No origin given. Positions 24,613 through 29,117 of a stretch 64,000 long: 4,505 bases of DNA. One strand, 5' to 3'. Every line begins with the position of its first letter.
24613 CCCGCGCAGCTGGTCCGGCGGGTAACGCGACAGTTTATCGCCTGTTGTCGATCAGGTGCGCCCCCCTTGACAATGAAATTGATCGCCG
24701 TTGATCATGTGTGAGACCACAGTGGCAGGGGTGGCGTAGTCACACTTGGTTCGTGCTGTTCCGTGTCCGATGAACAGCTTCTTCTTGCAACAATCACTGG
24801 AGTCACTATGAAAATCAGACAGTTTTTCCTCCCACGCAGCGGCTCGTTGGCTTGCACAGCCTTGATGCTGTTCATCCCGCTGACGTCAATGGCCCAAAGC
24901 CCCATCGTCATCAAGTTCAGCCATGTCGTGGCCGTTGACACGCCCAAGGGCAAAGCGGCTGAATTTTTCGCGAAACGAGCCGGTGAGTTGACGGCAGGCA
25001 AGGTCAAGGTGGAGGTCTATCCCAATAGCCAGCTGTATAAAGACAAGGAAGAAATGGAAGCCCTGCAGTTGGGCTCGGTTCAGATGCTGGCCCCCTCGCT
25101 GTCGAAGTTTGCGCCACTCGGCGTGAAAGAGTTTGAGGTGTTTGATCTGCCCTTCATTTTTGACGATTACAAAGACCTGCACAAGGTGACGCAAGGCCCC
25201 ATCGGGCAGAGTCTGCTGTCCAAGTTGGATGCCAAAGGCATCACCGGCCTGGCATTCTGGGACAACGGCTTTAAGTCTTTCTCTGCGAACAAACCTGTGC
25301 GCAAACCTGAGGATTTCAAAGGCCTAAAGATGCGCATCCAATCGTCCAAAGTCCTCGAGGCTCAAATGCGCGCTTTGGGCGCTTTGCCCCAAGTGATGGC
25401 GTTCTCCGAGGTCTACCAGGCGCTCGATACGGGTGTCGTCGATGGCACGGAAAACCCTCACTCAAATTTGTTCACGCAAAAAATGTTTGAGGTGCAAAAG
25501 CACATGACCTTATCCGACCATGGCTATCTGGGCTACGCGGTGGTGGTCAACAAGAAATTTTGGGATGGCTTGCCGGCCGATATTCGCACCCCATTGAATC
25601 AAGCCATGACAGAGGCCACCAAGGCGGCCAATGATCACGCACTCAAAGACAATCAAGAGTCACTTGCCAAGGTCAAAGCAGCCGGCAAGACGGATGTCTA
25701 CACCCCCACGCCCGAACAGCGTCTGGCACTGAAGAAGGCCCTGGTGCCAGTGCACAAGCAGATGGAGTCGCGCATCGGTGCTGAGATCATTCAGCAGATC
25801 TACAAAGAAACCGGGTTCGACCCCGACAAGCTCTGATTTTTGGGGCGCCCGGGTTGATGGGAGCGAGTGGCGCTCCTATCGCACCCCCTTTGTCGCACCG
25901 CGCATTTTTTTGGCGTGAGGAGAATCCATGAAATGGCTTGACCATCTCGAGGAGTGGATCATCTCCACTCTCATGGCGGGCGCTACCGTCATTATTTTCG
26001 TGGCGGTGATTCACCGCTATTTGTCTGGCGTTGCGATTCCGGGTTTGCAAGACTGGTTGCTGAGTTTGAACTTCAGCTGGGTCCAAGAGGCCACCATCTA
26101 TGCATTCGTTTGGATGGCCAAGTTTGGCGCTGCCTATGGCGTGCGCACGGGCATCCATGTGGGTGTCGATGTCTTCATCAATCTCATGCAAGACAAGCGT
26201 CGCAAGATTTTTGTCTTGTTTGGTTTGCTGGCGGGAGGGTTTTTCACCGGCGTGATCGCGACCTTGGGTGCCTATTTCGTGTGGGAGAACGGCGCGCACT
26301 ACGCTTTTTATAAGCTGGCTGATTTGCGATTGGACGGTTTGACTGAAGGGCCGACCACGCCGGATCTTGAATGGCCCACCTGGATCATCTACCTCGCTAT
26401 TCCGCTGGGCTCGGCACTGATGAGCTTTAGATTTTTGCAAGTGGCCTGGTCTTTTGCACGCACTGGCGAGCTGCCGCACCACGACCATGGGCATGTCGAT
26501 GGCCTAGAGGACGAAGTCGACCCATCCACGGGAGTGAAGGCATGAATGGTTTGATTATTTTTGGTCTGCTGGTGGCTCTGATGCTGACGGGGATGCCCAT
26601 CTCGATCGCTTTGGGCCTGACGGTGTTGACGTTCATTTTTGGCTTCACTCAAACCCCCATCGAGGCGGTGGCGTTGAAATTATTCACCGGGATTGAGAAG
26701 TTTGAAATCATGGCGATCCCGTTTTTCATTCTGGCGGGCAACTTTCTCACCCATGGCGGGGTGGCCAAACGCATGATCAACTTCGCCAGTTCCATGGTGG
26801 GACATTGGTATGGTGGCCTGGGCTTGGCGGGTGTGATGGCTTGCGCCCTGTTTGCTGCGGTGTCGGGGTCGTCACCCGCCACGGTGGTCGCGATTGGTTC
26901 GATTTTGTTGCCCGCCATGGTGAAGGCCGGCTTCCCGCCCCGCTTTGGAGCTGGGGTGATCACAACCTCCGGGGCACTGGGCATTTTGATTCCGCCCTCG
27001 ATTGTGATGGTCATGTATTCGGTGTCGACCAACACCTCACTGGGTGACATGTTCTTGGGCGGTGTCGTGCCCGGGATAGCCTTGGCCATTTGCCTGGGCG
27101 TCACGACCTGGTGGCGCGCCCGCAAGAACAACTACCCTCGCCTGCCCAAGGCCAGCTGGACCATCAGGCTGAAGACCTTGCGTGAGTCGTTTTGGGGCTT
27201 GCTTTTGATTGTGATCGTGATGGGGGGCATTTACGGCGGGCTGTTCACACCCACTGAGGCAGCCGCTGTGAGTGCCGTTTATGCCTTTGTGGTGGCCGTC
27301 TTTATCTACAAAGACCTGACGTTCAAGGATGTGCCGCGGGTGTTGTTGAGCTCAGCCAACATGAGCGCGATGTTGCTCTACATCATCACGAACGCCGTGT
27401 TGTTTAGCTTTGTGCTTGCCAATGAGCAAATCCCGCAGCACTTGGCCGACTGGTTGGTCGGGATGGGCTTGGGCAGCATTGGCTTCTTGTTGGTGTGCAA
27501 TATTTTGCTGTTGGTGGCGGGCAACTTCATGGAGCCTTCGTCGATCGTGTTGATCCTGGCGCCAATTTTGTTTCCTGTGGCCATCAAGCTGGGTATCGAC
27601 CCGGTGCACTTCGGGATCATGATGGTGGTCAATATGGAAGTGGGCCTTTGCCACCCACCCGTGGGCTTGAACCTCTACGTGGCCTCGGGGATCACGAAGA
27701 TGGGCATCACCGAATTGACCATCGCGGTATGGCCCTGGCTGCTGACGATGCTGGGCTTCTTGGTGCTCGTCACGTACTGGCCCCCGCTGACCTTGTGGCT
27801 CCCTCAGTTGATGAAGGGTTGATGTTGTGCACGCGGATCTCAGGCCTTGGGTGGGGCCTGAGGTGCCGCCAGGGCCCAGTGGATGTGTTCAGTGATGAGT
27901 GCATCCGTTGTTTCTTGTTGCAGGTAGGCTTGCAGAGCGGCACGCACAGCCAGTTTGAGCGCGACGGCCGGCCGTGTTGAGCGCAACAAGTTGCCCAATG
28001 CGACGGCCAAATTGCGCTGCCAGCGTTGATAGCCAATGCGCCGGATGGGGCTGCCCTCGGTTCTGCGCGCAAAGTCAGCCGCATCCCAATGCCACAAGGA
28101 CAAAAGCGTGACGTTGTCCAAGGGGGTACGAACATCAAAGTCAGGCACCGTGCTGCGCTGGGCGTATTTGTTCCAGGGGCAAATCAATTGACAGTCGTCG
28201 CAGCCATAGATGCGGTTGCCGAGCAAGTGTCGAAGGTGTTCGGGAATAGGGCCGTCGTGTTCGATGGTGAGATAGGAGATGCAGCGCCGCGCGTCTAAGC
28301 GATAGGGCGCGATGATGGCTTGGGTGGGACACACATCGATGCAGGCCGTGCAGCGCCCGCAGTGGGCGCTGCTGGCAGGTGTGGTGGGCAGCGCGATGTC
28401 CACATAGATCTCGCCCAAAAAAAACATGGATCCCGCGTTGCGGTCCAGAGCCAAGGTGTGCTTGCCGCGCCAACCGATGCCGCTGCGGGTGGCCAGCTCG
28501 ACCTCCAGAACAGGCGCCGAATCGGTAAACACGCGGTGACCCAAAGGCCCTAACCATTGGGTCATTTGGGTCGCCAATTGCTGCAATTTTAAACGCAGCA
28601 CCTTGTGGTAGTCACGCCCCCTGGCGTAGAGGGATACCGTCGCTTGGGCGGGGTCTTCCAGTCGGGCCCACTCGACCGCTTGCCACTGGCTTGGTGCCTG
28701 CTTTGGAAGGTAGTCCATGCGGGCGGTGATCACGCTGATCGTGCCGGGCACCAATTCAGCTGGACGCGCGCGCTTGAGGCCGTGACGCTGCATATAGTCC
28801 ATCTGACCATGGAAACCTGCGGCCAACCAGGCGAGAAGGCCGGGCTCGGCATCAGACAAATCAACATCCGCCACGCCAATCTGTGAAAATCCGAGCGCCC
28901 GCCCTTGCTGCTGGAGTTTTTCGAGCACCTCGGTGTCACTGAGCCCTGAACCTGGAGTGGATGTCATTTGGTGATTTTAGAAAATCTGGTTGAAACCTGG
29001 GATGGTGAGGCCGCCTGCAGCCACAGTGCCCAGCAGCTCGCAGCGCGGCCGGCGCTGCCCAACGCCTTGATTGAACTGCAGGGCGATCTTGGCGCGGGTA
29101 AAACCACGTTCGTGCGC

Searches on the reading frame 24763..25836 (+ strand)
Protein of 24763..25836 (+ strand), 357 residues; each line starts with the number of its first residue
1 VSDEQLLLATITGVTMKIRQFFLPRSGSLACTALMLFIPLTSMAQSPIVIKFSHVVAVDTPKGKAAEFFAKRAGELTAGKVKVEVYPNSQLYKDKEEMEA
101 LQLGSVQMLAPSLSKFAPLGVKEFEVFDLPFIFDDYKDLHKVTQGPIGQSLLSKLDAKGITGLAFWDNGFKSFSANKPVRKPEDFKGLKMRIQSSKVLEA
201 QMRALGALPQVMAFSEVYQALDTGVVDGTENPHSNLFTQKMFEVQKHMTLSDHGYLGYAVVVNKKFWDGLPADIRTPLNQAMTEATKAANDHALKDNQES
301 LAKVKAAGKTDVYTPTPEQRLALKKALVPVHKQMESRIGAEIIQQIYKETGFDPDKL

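Call 24: search_protein_families(library=ncbifam, proteins=[window:24763-25836:+], max_evalue=0.00001)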
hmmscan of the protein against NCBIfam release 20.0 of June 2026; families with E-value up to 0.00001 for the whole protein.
window:24763-25836:+ (357 aa): 2 families
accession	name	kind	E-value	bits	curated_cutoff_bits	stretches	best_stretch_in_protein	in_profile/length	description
TIGR00787.1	dctP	subfamily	1.3e-103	346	175.05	1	52-307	1-256/257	DctP family TRAP transporter solute-binding subunit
NF037995.1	TRAP_S1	subfamily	7.1e-69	232.1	50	1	51-320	1-268/271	TRAP transporter substrate-binding protein DctP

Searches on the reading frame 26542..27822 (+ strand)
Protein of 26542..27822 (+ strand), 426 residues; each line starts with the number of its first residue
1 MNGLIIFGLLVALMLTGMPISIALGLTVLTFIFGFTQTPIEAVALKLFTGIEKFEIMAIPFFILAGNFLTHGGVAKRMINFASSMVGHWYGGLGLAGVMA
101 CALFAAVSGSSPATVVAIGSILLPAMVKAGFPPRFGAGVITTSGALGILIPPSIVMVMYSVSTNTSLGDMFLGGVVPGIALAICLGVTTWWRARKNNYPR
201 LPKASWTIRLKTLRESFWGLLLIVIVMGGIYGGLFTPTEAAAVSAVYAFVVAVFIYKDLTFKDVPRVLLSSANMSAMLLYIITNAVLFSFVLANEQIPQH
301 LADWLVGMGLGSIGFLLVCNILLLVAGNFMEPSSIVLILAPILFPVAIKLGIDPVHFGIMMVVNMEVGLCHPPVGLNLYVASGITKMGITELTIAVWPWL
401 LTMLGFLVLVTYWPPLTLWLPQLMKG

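Call 24: search_protein_families(library=ncbifam, proteins=[window:26542-27822:+], max_evalue=0.00001)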
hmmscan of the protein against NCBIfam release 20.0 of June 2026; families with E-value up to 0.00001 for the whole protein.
window:26542-27822:+ (426 aa): 3 families
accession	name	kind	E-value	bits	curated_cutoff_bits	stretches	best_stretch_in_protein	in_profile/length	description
TIGR00786.1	dctM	subfamily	5.4e-157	522.7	268.45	1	17-421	1-405/405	TRAP transporter large permease subunit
NF011634.1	PRK15060.1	equivalog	1.1e-78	265.1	800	1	4-416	4-416/425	2,3-diketo-L-gulonate TRAP transporter large permease YiaN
TIGR02123.1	TRAP_fused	subfamily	1.5e-23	83.3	320.65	1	57-414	169-532/615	TRAP transporter fused permease subunit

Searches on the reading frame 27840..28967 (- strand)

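Call 24: search_protein_families(library=ncbifam, proteins=[window:27840-28967:-], max_evalue=0.00001)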
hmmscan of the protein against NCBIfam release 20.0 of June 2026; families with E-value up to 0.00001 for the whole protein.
window:27840-28967:- (375 aa): 2 families
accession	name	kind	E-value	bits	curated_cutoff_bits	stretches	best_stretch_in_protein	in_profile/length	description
TIGR00276.1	TIGR00276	equivalog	1e-129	432.4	200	1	19-367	2-335/337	tRNA epoxyqueuosine(34) reductase QueG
TIGR02486.1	RDH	subfamily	4.9e-07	29.9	160.35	1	129-269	124-281/314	reductive dehalogenase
